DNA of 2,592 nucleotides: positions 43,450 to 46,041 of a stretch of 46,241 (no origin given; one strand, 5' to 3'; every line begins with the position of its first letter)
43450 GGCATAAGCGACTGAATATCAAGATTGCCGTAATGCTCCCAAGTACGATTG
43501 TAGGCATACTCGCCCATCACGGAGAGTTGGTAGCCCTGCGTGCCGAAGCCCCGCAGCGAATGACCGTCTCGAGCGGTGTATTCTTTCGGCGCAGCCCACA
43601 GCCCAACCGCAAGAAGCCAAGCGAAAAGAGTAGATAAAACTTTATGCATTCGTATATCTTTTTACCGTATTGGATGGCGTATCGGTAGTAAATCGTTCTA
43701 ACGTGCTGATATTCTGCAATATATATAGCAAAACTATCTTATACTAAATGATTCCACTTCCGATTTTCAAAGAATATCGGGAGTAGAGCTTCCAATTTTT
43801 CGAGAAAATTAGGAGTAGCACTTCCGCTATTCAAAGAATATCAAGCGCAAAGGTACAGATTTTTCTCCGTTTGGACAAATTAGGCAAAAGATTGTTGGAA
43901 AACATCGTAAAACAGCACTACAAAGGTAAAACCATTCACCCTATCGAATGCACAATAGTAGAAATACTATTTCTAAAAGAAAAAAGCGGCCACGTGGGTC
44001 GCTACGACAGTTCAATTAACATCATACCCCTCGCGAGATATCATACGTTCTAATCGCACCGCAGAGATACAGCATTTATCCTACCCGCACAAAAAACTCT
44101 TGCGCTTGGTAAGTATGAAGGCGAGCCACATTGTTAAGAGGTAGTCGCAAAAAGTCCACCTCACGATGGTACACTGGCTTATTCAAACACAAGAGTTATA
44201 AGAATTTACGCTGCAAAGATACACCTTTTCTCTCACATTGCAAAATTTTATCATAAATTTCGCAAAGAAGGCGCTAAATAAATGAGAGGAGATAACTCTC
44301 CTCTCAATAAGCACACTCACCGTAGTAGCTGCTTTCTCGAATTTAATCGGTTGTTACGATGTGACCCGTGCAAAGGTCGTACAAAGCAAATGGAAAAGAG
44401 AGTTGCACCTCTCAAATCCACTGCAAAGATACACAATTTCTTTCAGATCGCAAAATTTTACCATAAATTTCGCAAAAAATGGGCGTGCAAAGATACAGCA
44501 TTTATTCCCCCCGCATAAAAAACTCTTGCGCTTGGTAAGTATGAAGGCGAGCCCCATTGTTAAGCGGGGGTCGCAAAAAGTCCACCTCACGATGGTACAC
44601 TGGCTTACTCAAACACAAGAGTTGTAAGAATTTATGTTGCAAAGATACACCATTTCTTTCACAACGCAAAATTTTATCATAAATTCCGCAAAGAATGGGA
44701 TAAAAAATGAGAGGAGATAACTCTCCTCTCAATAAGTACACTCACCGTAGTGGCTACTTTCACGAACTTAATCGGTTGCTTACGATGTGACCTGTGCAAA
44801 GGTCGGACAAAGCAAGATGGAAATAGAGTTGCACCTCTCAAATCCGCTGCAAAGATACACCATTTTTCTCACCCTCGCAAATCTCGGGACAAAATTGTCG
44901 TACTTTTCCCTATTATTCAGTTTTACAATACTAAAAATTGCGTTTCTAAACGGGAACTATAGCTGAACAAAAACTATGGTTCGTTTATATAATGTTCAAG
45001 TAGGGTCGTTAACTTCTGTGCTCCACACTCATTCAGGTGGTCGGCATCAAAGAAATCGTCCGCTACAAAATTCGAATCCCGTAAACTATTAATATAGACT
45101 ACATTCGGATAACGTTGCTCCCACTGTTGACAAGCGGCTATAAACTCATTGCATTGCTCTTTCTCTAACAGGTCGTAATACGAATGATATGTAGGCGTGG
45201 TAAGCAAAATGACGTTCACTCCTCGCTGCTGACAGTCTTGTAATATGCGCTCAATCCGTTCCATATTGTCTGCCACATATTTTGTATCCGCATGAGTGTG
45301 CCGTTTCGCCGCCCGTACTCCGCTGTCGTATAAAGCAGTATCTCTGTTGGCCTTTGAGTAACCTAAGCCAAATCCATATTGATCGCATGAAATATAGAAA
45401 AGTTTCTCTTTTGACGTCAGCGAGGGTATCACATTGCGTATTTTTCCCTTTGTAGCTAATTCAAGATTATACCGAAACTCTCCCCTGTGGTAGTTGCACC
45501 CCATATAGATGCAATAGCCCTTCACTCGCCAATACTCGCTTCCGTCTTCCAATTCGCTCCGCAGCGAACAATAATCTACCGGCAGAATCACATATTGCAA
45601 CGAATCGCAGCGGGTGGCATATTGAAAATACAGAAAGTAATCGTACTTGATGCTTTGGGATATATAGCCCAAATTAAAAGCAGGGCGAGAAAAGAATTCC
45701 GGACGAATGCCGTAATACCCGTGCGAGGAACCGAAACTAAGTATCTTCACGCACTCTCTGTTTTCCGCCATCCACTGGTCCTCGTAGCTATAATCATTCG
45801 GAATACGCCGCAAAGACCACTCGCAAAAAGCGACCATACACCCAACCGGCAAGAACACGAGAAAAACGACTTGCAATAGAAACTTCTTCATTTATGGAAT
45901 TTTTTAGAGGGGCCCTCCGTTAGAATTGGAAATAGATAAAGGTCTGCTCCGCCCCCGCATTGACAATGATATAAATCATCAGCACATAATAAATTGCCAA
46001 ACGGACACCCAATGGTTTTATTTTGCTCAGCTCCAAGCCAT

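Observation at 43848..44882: Array of five canonical minus-strand promoters, four of them phased about 211 bp apart inside a 424-bp tandem duplication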

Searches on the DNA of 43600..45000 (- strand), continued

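Call 97: search_with_rna_model(model_id=R2, sources=[window, L002, L003, L004, L005, L006, L009, L011, L013, L015, L017, L018, L019, L020, L021, L022, L026, L027, L028, L029, L030, L031, L032, L033, L034, L035, L036, L037, L038, L041, L042, L044, L045, L046, L047, L048, L049, L050, L051, L052, L053, L054, L055], max_evalue=0.01)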
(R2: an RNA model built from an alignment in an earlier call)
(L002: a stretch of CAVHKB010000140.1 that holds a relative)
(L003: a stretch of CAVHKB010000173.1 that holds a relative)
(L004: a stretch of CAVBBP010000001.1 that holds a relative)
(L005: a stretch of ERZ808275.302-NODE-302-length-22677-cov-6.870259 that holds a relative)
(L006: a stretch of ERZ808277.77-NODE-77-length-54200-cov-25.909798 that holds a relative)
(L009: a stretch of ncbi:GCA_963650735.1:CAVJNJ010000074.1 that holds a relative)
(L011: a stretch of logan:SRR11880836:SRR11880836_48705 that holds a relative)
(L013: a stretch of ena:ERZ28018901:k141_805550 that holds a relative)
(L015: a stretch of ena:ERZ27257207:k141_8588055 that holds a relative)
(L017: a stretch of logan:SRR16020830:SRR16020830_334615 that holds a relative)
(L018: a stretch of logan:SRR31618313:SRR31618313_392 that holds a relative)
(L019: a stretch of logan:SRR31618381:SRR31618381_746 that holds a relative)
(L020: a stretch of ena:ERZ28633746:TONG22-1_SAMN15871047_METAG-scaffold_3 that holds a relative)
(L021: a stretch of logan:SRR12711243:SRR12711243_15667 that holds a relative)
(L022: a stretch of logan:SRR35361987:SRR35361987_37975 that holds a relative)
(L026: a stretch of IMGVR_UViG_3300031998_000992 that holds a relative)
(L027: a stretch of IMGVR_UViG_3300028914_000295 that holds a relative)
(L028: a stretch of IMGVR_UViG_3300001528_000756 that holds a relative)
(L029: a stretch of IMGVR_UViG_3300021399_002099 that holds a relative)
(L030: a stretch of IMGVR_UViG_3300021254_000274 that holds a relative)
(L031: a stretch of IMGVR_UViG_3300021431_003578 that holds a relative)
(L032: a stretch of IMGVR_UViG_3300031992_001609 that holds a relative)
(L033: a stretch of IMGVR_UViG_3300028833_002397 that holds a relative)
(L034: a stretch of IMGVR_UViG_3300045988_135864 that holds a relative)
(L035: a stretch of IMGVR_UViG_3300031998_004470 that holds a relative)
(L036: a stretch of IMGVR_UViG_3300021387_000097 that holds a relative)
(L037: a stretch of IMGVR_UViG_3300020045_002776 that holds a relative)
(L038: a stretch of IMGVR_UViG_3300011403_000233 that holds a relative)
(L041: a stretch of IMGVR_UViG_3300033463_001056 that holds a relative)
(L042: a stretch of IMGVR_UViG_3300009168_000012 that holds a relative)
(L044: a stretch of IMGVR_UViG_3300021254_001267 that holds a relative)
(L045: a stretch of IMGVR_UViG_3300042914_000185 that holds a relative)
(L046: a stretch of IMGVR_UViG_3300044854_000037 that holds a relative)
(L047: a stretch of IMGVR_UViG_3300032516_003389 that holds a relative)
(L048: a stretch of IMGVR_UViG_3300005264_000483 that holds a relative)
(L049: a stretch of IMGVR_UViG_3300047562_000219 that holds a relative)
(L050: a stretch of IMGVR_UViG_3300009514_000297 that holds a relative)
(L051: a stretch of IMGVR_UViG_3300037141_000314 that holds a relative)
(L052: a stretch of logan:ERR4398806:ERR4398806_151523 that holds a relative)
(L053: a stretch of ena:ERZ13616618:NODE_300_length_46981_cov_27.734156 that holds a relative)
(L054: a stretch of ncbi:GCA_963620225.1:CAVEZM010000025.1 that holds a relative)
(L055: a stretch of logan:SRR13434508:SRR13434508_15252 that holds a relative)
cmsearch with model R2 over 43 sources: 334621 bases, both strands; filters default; matches with E-value up to 0.01: 9.
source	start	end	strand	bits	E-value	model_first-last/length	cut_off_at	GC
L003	2835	2968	+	143.4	3.2e-33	1-133/133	no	0.47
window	44509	44642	-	141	1.3e-32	1-133/133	no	0.46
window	44083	44216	-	139.7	2.8e-32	1-133/133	no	0.43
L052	3974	4106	-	107.6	4.3e-24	1-133/133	no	0.48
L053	3974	4106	-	107.6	4.3e-24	1-133/133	no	0.48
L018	3972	4107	-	103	6.4e-23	1-133/133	no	0.4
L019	1756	1891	-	103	6.4e-23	1-133/133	no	0.4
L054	3969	4097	-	96.7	2.6e-21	1-133/133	no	0.47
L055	3969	4097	-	96.7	2.6e-21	1-133/133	no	0.47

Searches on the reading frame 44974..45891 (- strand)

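Call 15: search_protein_families(library=pfam, proteins=[window:44974-45891:-], max_evalue=0.01)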
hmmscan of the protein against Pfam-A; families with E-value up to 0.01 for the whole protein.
window:44974-45891:- (305 aa): 1 family
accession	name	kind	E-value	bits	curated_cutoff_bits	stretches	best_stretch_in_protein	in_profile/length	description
PF07611.17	DUF1574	-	0.00053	19.9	29.1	1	211-301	251-342/342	Protein of unknown function (DUF1574)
